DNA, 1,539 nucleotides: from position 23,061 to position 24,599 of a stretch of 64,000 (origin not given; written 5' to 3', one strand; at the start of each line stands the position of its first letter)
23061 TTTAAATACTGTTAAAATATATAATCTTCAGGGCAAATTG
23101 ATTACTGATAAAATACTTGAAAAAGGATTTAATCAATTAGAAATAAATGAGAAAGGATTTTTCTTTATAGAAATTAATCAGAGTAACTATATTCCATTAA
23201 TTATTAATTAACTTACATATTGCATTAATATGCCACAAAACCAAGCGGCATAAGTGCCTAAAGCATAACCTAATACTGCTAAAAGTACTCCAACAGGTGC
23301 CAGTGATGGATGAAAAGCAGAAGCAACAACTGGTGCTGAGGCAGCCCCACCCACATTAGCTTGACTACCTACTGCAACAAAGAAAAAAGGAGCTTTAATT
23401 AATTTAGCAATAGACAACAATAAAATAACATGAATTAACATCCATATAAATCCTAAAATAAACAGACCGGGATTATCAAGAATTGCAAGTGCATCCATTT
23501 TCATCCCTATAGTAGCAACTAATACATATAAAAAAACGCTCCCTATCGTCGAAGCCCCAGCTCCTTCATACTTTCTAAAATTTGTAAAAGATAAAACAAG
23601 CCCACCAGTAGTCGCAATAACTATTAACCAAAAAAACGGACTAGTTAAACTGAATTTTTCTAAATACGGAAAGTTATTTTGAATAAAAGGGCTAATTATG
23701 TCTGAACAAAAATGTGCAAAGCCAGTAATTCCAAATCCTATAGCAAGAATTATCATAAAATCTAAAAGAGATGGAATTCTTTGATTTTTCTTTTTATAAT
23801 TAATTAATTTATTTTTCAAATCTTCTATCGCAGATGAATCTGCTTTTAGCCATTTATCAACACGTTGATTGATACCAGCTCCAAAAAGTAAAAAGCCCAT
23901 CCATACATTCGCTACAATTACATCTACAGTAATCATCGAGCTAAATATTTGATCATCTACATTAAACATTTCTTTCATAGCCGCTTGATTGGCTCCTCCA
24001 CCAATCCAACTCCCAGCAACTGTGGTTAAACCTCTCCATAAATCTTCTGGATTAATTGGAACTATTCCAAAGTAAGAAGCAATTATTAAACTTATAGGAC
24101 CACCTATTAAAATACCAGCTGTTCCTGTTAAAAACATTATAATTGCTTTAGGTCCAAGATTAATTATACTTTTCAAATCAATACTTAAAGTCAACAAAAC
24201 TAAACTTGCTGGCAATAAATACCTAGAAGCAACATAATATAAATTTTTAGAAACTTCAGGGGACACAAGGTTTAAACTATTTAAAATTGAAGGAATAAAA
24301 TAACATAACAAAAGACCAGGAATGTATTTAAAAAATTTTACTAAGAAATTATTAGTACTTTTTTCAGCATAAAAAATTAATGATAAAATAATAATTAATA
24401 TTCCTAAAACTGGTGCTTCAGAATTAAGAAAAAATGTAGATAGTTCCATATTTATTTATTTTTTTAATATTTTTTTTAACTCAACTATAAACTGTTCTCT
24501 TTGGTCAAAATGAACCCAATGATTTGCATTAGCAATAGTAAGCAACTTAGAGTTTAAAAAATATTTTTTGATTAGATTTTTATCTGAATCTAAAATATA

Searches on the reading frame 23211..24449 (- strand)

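Call 31: search_protein_families(library=pfam, proteins=[window:23211-24449:-], max_evalue=0.0001)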
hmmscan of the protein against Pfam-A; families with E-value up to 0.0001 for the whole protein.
window:23211-24449:- (413 aa): 1 family
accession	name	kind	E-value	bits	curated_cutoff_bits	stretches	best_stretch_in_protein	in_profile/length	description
PF05684.17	DUF819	-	1.6e-93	314.2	27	1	16-410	1-377/379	Protein of unknown function (DUF819)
